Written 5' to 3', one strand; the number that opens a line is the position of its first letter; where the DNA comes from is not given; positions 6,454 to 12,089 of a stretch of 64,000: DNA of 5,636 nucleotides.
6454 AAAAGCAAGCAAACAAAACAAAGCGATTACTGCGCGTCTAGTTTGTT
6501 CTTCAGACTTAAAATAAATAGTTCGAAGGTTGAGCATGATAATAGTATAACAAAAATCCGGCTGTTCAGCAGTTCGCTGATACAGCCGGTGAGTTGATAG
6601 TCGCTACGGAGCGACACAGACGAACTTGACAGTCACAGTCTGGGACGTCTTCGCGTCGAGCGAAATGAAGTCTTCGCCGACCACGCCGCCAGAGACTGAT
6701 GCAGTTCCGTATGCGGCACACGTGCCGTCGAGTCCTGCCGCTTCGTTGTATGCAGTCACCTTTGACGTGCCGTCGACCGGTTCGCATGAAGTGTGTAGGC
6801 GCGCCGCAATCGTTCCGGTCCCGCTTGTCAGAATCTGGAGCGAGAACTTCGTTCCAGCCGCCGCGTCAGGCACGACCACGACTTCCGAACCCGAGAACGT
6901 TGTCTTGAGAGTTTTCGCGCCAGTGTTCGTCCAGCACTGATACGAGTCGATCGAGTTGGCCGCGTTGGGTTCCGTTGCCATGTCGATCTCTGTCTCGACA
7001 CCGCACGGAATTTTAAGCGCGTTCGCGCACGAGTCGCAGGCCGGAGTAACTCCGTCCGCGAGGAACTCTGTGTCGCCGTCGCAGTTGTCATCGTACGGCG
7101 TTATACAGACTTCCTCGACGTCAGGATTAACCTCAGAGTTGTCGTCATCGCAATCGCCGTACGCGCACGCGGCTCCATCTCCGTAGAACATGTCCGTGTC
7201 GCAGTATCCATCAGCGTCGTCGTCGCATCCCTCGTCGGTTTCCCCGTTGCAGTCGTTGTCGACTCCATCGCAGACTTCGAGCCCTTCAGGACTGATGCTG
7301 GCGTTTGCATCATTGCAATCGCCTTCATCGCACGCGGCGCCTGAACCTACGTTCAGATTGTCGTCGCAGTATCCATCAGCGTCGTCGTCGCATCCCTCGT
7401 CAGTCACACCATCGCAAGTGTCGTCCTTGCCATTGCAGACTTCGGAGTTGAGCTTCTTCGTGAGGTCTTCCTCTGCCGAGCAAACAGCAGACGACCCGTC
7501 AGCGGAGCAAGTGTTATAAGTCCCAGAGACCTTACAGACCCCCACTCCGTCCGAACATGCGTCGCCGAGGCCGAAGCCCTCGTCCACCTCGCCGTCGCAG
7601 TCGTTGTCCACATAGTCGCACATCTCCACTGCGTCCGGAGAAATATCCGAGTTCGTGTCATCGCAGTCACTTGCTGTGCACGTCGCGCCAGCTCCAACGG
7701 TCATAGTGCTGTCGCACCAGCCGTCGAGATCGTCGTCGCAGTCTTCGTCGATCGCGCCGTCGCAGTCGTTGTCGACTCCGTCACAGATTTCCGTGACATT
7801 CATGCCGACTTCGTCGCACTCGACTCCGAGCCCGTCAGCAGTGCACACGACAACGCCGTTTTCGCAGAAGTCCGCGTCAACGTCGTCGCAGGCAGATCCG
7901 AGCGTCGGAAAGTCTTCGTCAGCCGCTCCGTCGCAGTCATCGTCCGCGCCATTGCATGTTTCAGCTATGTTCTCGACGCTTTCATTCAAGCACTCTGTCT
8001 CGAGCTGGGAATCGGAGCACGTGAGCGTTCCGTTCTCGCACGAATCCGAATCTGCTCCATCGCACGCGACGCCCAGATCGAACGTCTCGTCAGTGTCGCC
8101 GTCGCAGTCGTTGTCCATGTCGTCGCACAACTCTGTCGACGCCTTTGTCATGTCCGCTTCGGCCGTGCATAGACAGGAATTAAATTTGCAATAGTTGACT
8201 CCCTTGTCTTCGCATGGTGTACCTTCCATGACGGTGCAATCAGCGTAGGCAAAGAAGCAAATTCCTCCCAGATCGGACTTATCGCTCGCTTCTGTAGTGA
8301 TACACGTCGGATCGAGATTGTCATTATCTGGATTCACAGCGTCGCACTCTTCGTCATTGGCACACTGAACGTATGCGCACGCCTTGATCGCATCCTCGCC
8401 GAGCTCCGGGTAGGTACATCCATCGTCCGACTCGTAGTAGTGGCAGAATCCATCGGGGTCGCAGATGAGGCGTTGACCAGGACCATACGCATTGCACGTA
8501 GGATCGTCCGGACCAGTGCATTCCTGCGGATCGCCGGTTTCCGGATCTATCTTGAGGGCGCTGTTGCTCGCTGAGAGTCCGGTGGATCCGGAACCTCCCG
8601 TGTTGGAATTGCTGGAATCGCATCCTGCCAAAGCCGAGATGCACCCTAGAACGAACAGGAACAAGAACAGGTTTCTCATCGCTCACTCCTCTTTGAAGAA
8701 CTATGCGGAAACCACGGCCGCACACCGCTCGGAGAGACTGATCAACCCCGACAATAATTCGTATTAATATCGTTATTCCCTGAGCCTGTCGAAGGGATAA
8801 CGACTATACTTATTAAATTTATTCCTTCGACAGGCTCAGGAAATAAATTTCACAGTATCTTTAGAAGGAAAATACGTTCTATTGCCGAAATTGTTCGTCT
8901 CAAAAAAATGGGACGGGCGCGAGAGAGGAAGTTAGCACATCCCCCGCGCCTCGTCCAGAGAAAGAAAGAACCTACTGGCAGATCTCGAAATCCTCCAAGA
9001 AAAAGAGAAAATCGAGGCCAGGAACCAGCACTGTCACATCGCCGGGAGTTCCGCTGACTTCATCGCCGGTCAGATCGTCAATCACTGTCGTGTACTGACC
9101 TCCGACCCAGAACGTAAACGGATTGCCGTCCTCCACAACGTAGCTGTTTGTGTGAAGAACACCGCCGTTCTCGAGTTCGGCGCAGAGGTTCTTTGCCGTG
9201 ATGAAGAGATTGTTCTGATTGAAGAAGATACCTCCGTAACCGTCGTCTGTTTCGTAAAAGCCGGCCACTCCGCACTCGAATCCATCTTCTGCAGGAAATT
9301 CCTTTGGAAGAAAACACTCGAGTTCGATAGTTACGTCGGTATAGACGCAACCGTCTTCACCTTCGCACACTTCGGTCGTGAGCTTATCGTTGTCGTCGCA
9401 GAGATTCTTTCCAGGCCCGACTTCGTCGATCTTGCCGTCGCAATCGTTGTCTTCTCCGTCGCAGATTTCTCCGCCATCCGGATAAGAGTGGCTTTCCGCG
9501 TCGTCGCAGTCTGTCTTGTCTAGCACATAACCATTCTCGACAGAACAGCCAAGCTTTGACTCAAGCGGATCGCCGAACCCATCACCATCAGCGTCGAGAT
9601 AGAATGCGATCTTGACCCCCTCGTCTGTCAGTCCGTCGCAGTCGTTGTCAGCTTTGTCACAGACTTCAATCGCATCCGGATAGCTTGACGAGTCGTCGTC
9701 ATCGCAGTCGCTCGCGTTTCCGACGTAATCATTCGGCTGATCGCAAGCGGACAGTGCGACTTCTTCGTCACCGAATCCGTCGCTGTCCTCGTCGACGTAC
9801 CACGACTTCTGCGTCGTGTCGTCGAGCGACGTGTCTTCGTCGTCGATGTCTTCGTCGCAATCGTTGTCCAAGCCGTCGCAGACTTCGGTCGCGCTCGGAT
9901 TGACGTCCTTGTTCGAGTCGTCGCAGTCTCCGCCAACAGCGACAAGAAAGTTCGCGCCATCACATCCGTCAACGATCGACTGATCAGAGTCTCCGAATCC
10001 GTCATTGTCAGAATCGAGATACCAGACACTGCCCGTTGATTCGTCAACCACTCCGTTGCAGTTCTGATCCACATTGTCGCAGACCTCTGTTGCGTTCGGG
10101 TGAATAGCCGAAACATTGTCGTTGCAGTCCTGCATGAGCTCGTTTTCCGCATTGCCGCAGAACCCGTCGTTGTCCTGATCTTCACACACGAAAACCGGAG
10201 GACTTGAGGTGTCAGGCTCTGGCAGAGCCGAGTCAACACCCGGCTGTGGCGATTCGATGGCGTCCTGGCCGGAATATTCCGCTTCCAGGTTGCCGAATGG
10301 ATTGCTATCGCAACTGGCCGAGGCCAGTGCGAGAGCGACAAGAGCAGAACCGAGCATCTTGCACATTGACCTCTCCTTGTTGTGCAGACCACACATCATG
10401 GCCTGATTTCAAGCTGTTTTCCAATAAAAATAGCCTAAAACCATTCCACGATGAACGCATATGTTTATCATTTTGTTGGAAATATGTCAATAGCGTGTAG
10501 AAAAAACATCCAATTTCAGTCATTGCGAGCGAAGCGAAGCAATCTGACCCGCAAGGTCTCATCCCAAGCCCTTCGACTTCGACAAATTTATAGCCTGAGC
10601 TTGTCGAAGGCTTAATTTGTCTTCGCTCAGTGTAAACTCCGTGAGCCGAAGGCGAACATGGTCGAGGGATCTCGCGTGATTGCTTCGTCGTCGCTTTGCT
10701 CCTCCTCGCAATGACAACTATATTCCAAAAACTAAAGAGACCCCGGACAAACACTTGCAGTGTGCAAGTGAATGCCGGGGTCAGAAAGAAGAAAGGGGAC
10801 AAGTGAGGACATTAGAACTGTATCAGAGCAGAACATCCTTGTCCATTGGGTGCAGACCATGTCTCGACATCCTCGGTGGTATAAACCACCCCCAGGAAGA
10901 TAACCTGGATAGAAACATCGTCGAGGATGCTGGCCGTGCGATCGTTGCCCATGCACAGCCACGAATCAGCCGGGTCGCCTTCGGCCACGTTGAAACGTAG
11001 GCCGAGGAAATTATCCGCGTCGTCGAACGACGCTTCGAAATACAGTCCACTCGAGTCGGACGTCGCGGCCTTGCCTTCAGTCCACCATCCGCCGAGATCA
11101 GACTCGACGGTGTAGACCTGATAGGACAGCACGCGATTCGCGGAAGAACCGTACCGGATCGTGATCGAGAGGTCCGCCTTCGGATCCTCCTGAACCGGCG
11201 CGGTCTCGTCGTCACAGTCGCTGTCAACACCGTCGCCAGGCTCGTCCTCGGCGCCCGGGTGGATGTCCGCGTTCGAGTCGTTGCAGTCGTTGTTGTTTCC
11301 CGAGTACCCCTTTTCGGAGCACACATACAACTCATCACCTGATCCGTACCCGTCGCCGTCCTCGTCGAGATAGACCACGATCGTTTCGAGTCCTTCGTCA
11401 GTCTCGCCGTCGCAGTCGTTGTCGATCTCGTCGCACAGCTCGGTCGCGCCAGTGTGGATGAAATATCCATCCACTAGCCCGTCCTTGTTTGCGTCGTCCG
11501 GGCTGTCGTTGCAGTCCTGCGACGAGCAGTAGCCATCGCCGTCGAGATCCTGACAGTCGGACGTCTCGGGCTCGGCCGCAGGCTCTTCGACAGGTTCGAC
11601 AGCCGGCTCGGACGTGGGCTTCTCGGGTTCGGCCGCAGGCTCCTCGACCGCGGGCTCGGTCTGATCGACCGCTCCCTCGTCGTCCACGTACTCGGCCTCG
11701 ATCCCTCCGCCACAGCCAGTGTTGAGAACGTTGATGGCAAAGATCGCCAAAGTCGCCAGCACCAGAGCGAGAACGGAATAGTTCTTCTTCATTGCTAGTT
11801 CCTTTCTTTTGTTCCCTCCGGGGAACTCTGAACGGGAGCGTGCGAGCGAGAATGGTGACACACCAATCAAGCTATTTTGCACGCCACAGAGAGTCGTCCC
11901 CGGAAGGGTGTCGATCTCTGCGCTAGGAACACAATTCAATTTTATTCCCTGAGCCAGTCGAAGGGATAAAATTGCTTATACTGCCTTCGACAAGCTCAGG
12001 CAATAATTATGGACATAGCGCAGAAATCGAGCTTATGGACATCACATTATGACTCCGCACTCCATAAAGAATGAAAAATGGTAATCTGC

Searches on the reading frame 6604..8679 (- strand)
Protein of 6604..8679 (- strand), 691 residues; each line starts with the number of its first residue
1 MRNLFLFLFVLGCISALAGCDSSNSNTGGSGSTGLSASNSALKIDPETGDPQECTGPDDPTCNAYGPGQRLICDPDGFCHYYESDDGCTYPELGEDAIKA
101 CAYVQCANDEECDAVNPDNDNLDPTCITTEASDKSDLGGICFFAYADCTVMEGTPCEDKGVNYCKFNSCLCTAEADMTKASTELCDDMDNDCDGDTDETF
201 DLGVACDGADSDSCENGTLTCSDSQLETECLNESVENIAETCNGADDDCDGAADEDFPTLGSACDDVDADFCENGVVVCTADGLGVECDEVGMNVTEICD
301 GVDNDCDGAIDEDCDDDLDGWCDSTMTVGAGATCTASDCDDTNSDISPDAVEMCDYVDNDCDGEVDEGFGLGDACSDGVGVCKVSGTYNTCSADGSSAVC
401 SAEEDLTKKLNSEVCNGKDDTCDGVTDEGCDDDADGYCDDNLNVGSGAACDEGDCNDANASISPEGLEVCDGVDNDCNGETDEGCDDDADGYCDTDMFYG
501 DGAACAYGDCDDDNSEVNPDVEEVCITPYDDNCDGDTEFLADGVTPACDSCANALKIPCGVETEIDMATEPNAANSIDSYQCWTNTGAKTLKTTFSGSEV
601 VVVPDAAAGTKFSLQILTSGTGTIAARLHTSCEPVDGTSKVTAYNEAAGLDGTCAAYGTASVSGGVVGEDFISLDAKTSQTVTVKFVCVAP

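Call 36: search_protein_families(library=pfam, proteins=[window:6604-8679:-], max_evalue=0.001)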
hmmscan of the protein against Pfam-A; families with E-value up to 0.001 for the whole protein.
window:6604-8679:- (691 aa): 1 family
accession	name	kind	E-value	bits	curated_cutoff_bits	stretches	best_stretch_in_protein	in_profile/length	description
PF11617.13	Cu-binding_MopE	-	8.3e-25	87.2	27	4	454-483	1-30/30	Putative metal-binding motif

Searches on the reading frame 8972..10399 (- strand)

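Call 36: search_protein_families(library=pfam, proteins=[window:8972-10399:-], max_evalue=0.001)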
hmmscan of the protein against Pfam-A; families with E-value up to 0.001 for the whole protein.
window:8972-10399:- (475 aa): 1 family
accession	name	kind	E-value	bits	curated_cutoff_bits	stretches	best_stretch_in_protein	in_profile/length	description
PF11617.13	Cu-binding_MopE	-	6.8e-29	100.2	27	4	91-120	1-30/30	Putative metal-binding motif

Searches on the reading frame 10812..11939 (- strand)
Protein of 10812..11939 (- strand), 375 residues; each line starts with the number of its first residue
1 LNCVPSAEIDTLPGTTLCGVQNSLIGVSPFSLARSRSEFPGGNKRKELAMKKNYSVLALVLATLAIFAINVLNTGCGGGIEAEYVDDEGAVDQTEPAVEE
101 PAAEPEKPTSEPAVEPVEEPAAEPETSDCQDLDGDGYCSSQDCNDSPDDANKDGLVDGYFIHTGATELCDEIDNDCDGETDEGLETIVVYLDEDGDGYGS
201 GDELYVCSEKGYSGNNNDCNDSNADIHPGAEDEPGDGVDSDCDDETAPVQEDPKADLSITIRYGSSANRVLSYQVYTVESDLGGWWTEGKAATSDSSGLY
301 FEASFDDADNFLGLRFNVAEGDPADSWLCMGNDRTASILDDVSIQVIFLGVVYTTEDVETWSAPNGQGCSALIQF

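Call 36: search_protein_families(library=pfam, proteins=[window:10812-11939:-], max_evalue=0.001)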
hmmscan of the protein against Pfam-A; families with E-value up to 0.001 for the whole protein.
window:10812-11939:- (375 aa): 1 family
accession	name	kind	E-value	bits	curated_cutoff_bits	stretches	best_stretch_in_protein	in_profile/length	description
PF11617.13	Cu-binding_MopE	-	1.4e-12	48.1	27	2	161-182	9-30/30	Putative metal-binding motif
